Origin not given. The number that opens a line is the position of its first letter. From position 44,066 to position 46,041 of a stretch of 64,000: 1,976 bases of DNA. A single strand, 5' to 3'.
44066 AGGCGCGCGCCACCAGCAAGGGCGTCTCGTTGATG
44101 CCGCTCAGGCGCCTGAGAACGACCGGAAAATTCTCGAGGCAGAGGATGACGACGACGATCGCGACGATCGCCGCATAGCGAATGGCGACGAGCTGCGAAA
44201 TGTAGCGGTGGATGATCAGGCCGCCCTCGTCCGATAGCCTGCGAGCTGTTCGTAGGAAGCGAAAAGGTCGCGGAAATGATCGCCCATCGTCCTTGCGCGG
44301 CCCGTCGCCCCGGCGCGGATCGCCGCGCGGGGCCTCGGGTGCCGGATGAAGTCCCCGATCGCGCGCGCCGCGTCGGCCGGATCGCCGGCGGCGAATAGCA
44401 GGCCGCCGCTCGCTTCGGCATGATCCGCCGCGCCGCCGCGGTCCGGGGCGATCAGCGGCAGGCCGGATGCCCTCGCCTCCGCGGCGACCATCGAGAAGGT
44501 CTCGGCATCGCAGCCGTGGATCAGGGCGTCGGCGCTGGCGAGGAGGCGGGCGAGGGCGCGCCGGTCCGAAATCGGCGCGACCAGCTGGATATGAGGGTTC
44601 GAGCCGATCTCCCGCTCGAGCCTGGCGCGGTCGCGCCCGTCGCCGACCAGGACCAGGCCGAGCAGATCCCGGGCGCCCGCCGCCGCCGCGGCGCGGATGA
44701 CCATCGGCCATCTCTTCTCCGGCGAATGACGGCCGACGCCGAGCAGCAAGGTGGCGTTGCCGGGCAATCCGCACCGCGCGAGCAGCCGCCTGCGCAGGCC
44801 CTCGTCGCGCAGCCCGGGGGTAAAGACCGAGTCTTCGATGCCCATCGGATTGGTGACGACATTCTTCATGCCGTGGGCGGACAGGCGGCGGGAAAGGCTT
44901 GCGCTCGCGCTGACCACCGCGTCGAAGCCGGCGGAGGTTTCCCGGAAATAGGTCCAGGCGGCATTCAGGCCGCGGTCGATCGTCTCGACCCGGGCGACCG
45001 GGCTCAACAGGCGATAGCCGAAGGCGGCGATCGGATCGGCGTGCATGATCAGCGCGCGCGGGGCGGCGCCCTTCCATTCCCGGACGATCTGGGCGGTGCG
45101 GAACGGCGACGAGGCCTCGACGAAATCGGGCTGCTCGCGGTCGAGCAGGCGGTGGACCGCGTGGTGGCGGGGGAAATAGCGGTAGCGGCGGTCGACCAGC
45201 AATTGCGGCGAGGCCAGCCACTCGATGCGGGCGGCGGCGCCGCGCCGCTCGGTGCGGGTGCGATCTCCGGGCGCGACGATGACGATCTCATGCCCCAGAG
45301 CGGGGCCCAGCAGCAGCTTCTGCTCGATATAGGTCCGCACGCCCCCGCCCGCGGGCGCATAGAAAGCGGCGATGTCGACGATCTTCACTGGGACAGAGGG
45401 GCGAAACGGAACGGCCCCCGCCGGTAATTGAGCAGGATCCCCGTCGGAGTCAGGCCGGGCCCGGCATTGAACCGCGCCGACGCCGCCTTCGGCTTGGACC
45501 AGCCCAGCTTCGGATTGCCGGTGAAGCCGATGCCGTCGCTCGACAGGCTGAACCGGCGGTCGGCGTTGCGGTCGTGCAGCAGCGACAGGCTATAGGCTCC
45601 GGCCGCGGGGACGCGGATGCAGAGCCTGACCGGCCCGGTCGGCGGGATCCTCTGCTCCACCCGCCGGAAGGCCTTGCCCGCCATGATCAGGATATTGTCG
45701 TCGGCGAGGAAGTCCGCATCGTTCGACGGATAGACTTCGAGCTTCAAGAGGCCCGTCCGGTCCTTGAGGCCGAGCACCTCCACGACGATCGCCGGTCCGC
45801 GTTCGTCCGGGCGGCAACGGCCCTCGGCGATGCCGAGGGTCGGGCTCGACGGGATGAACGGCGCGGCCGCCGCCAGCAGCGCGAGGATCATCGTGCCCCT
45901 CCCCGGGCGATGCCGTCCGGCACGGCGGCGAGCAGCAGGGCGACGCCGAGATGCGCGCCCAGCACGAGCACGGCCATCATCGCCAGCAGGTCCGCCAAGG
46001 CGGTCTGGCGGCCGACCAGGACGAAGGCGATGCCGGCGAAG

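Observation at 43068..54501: Eleven co-directional genes: three glycosyltransferases, two deacetylase-like proteins, membrane proteins and an LptF/G-like permease. Candidate amino-sugar glycolipid (glycosphingolipid?) assembly/export locus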

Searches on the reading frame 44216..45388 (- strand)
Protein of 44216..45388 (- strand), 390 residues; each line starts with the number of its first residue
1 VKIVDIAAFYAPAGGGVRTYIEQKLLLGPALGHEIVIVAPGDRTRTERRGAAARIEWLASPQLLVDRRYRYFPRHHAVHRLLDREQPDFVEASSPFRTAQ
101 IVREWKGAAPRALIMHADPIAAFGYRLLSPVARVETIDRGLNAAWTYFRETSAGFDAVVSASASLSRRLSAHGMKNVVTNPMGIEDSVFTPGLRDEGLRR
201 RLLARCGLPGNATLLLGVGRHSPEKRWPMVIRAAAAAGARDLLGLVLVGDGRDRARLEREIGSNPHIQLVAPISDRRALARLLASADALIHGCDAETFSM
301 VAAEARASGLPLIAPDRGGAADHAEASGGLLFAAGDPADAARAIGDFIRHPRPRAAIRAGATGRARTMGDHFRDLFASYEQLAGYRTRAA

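Call 5: search_protein_families(library=pfam, proteins=[window:44216-45388:-], max_evalue=0.01)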
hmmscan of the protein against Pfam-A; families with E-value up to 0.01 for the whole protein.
window:44216-45388:- (390 aa): 5 families
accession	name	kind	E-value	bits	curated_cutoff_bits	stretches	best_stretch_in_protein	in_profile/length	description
PF00534.26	Glycos_transf_1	-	7.1e-18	65.2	26.4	1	207-360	10-168/172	Glycosyl transferases group 1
PF13692.12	Glyco_trans_1_4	-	4.1e-17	63.2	27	1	215-348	4-140/142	Glycosyl transferases group 1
PF13439.12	Glyco_transf_4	-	2.3e-09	37.9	28.5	1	15-185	2-167/170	Glycosyltransferase Family 4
PF20706.3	GT4-conflict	-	2.9e-06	27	26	1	184-322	172-318/385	Family 4 Glycosyltransferase in conflict systems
PF13524.12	Glyco_trans_1_2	-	0.0019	18.6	25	1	278-371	39-133/144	Glycosyl transferase-like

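Call 12: search_protein_families(library=ncbifam, proteins=[window:44216-45388:-], max_evalue=0.001)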
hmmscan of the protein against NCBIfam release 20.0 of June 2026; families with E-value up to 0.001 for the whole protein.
window:44216-45388:- (390 aa): 11 families
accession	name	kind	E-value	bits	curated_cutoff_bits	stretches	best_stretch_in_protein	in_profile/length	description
NF053787.1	GlcN_PG_synth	equivalog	2.3e-49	168.1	480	1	1-360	1-336/361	N-acetylglucosaminyl phosphatidylglycerol synthase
TIGR03088.1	stp2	hypoth_equivalog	3.9e-15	55.8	409.05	1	182-368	167-354/374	TIGR03088 family PEP-CTERM/XrtA system glycosyltransferase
TIGR03449.1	mycothiol_MshA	equivalog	2.4e-14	53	462.5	1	178-369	192-388/406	D-inositol-3-phosphate glycosyltransferase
TIGR03999.1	thiol_BshA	equivalog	1.8e-10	40.3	273.7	1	202-366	189-354/375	N-acetyl-alpha-D-glucosaminyl L-malate synthase BshA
NF047684.1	TeichurnBiosyTuaC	equivalog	3.4e-10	39.4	550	1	143-349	153-353/391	teichuronic acid biosynthesis protein TuaC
NF041876.1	EPS_EpsE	equivalog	9.1e-10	38.3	400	1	163-368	174-377/389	exopolysaccharide biosynthesis GT4 family glycosyltransferase EpsE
TIGR04047.1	MSMEG_0565_glyc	hypoth_equivalog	1.6e-05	24.1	259.85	1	259-362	254-353/373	MSMEG_0565 family glycosyltransferase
NF007640.0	PRK10307.1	subfamily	0.00013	21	276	1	149-288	166-305/411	WcaI family glycosyltransferase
TIGR02472.1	sucr_P_syn_N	equivalog_domain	0.00022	20.2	576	1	290-349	345-405/439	sucrose-phosphate synthase, putative, glycosyltransferase domain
TIGR02095.1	glgA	subfamily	0.00037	19.3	328.45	1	199-347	279-438/477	glycogen/starch synthase, ADP-glucose type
TIGR02149.1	glgA_Coryne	subfamily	0.00085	18.6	302.4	0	177-368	173-371/391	glycogen synthase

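Call 56: search_solved_structures(query=window:44216-45388:-, max_evalue=0.00001)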
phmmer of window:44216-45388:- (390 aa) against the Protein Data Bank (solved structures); distinct sequences matched with E-value up to 0.00001: 11.
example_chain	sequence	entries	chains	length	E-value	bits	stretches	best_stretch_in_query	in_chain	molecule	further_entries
3oka_A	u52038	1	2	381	7.8e-08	35.1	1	97-368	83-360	GDP-mannose-dependent alpha-(1-6)-phosphatidylinositol monomannoside mannosyltransferase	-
3okc_A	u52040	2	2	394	8.3e-08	35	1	97-368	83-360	GDP-mannose-dependent alpha-(1-6)-phosphatidylinositol monomannoside mannosyltransferase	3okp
2bfw_A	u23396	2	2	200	2.4e-06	30.2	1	189-348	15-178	GLGA GLYCOGEN SYNTHASE | PGS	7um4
9m88_C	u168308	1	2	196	2.4e-06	30.2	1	189-348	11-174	Glycogen synthase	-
3c4q_A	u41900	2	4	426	5.5e-06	29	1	183-368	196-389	Predicted glycosyltransferases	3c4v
3c48_A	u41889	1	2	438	5.9e-06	28.9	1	183-368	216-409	Predicted glycosyltransferases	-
6kqi_A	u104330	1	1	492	7.9e-06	28.5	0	189-371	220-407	Cannabinoid receptor 1,GlgA glycogen synthase,Cannabinoid receptor 1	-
5u09_A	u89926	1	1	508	8.5e-06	28.4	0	189-371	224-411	Cannabinoid receptor 1,GlgA glycogen synthase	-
9b9y_R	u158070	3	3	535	9.3e-06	28.3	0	189-371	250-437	Cannabinoid receptor 1,Glycogen synthase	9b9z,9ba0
8iyx_C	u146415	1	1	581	9.5e-06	28.2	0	189-371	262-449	Probable G-protein coupled receptor 34,Probable G-protein coupled receptor 34,YL-365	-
7fee_A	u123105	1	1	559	9.8e-06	28.2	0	189-371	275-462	Cannabinoid receptor 1,GlgA glycogen synthase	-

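Call 71: search_protein_representatives(protein=window:44216-45388:-)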
Query: 390 residues. Proteins with E-value up to 0.001 (for the whole library): 24129; up to 1e-10: 1389; up to 1e-30: 128. The best 150 are listed.
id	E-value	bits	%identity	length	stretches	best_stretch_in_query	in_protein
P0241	2.7e-111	388.8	52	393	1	1-380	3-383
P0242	8.5e-106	370.7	50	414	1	1-382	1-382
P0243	1.6e-94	333.6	47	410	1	1-387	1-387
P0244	2.9e-85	303.2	52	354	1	1-280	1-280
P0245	4.3e-84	299.3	45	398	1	2-388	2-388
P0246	3.0e-80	286.6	43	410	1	1-382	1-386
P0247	1.0e-79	284.9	44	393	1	1-388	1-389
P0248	3.6e-77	276.5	40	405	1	2-386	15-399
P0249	7.7e-76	272.1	42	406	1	1-384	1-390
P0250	2.6e-75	270.4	42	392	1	2-386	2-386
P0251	2.9e-75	270.2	40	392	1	1-383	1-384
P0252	1.7e-74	267.7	40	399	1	1-382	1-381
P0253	4.4e-74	266.4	42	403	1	1-384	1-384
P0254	1.4e-73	264.7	51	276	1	115-387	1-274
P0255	1.3e-70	254.9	44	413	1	102-382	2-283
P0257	1.8e-69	251.2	38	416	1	1-385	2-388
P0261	4.7e-64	233.3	37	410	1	1-385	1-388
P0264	2.6e-59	217.7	35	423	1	2-383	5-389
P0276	3.8e-50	187.6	36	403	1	1-383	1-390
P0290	1.3e-43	166.1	35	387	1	1-382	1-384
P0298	4.5e-42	161.0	34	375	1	1-383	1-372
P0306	1.4e-39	152.8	32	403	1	1-388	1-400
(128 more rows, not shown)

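Call 72: list_cluster_members(proteins=[P0245, P0248, P0252, P0257, P0261, P0264, P0276, P0290, P0298, P0306])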
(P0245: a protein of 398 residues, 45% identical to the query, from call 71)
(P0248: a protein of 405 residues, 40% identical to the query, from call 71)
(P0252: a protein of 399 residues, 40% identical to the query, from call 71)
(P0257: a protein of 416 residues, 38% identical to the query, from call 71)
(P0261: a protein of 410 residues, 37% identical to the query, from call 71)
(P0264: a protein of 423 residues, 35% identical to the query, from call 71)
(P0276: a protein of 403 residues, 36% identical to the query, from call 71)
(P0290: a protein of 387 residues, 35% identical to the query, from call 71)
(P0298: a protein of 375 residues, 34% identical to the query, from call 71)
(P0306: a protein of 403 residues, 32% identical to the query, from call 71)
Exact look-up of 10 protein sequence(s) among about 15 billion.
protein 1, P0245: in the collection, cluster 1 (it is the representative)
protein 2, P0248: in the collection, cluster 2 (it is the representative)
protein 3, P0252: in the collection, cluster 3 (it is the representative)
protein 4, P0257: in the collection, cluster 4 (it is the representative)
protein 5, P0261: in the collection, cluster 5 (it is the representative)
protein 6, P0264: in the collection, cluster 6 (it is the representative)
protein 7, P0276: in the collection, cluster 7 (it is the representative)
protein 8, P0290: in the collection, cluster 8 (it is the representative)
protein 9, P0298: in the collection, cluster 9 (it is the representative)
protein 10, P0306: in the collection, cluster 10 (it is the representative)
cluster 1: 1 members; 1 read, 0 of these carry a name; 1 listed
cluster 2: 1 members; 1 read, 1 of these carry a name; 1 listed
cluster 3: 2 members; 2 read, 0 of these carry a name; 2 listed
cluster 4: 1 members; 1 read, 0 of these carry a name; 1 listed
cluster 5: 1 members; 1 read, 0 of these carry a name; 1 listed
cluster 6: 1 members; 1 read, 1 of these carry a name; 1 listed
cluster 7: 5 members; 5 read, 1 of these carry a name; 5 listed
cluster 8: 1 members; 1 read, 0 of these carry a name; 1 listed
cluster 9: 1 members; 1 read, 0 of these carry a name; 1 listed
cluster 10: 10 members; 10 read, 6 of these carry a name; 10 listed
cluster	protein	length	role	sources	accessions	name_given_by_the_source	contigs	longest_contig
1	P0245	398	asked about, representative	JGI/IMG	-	-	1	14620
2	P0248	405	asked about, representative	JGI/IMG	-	alpha-1,6-mannosyltransferase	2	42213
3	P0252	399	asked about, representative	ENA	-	-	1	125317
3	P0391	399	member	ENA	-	-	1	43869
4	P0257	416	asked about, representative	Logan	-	-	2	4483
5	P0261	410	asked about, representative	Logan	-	-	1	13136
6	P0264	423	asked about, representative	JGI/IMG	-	alpha-1,6-mannosyltransferase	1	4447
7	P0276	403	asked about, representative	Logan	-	-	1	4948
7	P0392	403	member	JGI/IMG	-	alpha-1,6-mannosyltransferase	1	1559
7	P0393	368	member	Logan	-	-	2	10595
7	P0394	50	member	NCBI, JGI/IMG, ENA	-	-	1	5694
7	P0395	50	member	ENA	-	-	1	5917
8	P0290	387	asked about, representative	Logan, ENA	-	-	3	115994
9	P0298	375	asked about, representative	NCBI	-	-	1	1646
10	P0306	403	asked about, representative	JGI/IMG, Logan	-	alpha-1,6-mannosyltransferase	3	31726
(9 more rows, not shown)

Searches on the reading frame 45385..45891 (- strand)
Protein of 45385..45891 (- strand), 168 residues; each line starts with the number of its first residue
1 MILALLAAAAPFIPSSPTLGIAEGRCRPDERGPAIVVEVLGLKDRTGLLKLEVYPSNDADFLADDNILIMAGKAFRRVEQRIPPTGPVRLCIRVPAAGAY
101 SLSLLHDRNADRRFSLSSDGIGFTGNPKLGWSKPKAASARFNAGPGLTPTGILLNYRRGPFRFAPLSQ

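Call 5: search_protein_families(library=pfam, proteins=[window:45385-45891:-], max_evalue=0.01)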
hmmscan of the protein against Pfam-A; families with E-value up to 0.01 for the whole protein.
window:45385-45891:- (168 aa): 1 family
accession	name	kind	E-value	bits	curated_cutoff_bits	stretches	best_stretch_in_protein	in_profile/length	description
PF09912.14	DUF2141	-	7.8e-14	52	24.4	1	37-144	1-105/112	Uncharacterized protein conserved in bacteria (DUF2141)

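Call 12: search_protein_families(library=ncbifam, proteins=[window:45385-45891:-], max_evalue=0.001)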
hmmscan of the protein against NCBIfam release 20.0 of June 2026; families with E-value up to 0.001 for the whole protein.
window:45385-45891:- (168 aa): 0 families

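Call 53: search_protein_families(library=ncbifam, proteins=[window:45385-45891:-], max_evalue=0.01)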
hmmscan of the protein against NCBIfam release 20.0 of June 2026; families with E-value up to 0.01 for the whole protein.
window:45385-45891:- (168 aa): 0 families

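Call 54: search_solved_structures(query=window:45385-45891:-, max_evalue=10)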
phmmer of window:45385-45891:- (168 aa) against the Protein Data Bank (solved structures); distinct sequences matched with E-value up to 10: 1.
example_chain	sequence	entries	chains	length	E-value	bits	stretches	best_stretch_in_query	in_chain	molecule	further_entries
9f5x_m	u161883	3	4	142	0.25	14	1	76-116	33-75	NADH dehydrogenase [ubiquinone] 1 alpha subcomplex subunit 13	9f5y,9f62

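Call 83: predict_structure(protein=window:45385-45891:-)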
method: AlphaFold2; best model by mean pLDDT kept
length: 168 residues; sequences in the alignment: 1
mean_pLDDT: 40.5   pTM: 0.37
mean pLDDT of the five models: 40.5, 39.1, 38.5, 36.9, 35.3
residues with pLDDT >= 90: 0; 70-90: 0; 50-70: 25; < 50: 143
segments of 3 or more residues with pLDDT < 50: 1-3, 7-25, 27-33, 40-48, 52-79, 84-86, 95-101, 105-168
pLDDT, mean of each block of 10 residues (from residue 1): 46 31 41 50 47 44 33 40 51 49 46 38 34 29 35 38 33
secondary structure, 60 per line:
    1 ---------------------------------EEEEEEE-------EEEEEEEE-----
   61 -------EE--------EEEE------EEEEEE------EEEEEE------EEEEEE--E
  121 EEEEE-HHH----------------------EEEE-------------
elements in order: E34-40 E48-55 E78-81 E88-93 E100-105 E112-117 E120-125 E152-155
